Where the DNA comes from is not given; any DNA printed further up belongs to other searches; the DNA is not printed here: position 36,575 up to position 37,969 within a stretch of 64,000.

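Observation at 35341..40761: Tightly overlapping five-gene operon: archaeal-type LeuC/LeuD + FAD oxidoreductase + LuxE + LuxC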

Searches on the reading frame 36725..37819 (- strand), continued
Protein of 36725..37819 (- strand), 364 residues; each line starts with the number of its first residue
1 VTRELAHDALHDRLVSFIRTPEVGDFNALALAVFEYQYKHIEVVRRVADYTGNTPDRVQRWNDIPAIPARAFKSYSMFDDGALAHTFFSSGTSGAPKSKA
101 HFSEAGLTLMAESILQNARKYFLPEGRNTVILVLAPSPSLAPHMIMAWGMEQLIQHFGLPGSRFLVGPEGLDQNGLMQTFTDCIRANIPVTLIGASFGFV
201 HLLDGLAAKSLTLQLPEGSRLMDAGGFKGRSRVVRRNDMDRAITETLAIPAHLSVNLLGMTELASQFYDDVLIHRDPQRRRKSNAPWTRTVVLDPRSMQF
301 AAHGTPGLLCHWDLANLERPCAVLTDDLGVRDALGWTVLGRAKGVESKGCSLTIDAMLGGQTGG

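Call 54: search_solved_structures(query=L001:3908-5119:+, max_evalue=1e-20, show_alignments=3)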
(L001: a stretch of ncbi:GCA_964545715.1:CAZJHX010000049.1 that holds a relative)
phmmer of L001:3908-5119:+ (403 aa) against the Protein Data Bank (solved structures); distinct sequences matched with E-value up to 1e-20: 10.
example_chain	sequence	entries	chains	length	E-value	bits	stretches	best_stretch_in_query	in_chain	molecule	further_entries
6ktq_A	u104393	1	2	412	6.5e-59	203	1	8-355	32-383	Homocitrate synthase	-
6e1j_A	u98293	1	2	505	1.6e-48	168.8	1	7-353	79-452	2-isopropylmalate synthase, A genome specific 1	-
3rmj_A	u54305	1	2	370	4e-46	160.9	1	5-341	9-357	2-isopropylmalate synthase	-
3eeg_A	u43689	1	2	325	3e-45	158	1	8-310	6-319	2-isopropylmalate synthase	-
3ewb_X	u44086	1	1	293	7.5e-37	130.4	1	8-278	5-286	2-isopropylmalate synthase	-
4ov4_A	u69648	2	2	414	3.8e-32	114.9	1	6-344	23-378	2-isopropylmalate synthase | isopropylmalate synthase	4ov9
2ztj_A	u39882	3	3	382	4.3e-31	111.4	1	8-355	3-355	Homocitrate synthase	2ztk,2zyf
3a9i_A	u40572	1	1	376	4.4e-31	111.4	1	8-354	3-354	Homocitrate synthase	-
3ivs_A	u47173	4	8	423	3.3e-29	105.2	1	4-322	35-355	Homocitrate synthase, mitochondrial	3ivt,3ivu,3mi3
3ble_A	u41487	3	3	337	4.4e-28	101.5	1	6-314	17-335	Citramalate synthase from Leptospira interrogans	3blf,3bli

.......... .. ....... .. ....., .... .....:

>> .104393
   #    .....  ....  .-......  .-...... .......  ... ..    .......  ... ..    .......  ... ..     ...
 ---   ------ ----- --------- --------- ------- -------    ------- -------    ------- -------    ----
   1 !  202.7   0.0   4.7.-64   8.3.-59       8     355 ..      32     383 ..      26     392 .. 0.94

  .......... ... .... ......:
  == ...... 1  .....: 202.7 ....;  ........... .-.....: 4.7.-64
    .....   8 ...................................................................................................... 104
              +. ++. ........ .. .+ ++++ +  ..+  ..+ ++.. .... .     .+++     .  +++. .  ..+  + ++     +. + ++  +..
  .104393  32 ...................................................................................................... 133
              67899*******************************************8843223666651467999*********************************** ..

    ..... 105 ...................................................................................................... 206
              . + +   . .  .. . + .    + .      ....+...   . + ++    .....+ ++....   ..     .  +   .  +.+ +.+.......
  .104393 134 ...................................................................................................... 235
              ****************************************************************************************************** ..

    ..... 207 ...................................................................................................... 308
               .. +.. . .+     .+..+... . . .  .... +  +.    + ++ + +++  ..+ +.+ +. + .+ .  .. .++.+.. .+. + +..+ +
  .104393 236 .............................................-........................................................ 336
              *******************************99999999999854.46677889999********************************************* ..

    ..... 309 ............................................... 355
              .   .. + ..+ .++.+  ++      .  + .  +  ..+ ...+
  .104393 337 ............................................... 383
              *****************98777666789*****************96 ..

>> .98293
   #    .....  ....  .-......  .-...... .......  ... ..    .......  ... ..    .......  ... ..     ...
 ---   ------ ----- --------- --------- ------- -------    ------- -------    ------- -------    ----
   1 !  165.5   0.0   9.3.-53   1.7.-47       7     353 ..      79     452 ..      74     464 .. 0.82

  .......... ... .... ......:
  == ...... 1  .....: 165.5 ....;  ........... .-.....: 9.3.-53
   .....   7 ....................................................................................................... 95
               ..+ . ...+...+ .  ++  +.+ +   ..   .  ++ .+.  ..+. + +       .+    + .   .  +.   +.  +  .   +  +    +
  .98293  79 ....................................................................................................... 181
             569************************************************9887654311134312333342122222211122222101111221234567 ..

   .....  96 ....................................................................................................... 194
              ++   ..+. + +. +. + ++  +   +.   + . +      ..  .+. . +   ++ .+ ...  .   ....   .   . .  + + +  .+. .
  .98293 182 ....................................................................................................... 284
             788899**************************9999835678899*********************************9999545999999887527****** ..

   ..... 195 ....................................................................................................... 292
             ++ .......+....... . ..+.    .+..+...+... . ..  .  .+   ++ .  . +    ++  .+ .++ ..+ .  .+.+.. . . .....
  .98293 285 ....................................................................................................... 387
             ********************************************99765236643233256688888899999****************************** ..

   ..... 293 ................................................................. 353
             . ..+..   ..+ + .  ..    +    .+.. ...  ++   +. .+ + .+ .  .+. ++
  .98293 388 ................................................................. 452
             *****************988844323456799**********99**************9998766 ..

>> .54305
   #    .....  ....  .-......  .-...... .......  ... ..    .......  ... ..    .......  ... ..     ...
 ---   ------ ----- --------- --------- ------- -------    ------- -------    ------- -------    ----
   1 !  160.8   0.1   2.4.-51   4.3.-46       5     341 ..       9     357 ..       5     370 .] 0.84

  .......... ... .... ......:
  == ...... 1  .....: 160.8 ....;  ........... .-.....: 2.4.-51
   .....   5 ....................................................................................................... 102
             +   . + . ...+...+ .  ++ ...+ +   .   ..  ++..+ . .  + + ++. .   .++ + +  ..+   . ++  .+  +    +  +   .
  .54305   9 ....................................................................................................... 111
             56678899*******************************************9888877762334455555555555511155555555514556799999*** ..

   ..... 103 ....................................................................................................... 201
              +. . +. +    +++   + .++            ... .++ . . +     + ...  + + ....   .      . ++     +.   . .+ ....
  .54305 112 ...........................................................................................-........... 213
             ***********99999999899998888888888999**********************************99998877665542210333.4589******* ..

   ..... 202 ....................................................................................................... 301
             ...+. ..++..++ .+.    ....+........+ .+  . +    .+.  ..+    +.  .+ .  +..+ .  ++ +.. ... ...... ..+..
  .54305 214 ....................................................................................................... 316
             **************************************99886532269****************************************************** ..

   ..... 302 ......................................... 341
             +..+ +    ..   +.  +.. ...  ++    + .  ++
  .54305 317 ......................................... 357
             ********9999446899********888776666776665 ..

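Call 57: find_homologous_proteins(query=L001:3908-5119:+, max_evalue=1e-60)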
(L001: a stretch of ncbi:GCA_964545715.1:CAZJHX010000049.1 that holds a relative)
Query L001:3908-5119:+ (403 aa): 4024 proteins with E <= 1e-60 among 8000 candidates; the best 120 are listed.
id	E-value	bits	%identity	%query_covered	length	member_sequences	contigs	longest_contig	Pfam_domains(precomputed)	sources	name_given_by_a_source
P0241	5.6e-267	903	100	100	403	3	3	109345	PF22617.2,PF00682.26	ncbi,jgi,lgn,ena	-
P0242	2.4e-201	687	78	98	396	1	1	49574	PF22617.2,PF00682.26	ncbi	-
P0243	1.7e-200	684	79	96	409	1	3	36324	PF22617.2,PF00682.26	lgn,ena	-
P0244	6.4e-197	672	76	97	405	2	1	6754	PF22617.2,PF00682.26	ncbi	ncbi:MAG: isopropylmalate/homocitrate/citramalate synthase [Myxococcota bacterium]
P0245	1.2e-196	671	77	98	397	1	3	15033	PF22617.2,PF00682.26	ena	-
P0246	1.4e-194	665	75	98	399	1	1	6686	PF22617.2,PF00682.26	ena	-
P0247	4.8e-187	640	71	99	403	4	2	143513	PF22617.2,PF00682.26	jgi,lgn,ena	jgi:isopropylmalate/homocitrate/citramalate synthase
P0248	3.3e-183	627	72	96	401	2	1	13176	PF22617.2,PF00682.26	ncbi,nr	ncbi:MAG: 2-isopropylmalate synthase [Myxococcota bacterium]|nr:2-isopropylmalate synthase [Myxococc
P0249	3.1e-182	624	69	98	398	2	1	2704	PF22617.2,PF00682.26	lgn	-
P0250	1.2e-181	622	71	99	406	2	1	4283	PF22617.2,PF00682.26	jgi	jgi:isopropylmalate/homocitrate/citramalate synthase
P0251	6.4e-178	610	71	97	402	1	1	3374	PF22617.2,PF00682.26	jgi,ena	-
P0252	4.1e-176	604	70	96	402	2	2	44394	PF22617.2,PF00682.26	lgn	-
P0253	1.0e-174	599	71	97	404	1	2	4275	PF22617.2,PF00682.26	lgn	-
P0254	2.0e-166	572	68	95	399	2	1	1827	PF22617.2,PF00682.26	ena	-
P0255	2.9e-165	568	66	96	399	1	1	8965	PF22617.2,PF00682.26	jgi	jgi:isopropylmalate/homocitrate/citramalate synthase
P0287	5.5e-98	347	45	99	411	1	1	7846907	PF22617.2,PF00682.26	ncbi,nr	ncbi:hypothetical protein BZZ01_03730 [Nostocales cyanobacterium HT-58-2]|nr:hypothetical protein BZ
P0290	1.5e-97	345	49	95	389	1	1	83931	PF22617.2,PF00682.26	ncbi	-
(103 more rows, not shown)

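Call 58: find_encoding_contigs(protein=P0287, flank=10000, max_places=1)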
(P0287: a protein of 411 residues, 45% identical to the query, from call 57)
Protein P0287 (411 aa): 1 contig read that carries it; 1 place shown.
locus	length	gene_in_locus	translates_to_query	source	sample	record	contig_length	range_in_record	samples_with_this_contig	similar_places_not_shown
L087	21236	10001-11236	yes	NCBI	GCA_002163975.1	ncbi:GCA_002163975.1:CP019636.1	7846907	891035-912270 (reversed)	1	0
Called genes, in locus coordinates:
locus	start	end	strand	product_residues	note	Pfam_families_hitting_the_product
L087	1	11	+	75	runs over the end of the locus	-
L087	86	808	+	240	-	PF03596:Cad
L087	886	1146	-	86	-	-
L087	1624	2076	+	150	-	PF02656:DUF202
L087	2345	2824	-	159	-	PF02082:Rrf2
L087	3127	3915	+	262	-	PF00132:Hexapep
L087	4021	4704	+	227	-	PF13185:GAF_2 (weak), PF01590:GAF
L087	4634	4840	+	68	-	PF02518:HATPase_c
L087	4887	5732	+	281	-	PF00892:EamA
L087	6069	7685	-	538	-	PF00395:SLH (weak), PF04966:OprB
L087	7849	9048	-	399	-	PF00561:Abhydrolase_1, PF12697:Abhydrolase_6, PF12146:Hydrolase_4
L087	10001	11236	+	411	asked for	PF00682:HMGL-like, PF22617:HCS_D2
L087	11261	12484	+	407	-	PF00330:Aconitase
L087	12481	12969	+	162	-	PF00694:Aconitase_C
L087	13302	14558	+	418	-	PF00067:p450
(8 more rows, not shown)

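Call 67: find_encoding_contigs(protein=P0290, flank=10000, max_places=1)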
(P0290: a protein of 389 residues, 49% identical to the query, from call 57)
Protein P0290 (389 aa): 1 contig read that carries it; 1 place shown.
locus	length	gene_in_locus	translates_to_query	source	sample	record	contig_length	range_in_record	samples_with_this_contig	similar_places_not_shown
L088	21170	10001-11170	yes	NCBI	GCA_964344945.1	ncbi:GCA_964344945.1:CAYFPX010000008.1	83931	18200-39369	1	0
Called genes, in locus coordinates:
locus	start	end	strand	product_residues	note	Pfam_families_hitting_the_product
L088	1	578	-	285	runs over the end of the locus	PF02666:PS_Dcarbxylase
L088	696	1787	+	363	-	PF01264:Chorismate_synt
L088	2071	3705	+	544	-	PF02412:TSP_3 (faint), PF00691:OmpA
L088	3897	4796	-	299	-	-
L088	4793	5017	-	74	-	-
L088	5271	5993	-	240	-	-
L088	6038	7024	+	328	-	PF01381:HTH_3 (faint), PF14394:DUF4423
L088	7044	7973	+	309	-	-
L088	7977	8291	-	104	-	-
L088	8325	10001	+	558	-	PF02310:B12-binding, PF04055:Radical_SAM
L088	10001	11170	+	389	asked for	PF00682:HMGL-like, PF22617:HCS_D2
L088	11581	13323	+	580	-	PF00149:Metallophos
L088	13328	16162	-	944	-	-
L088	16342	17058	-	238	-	-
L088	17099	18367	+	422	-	PF00330:Aconitase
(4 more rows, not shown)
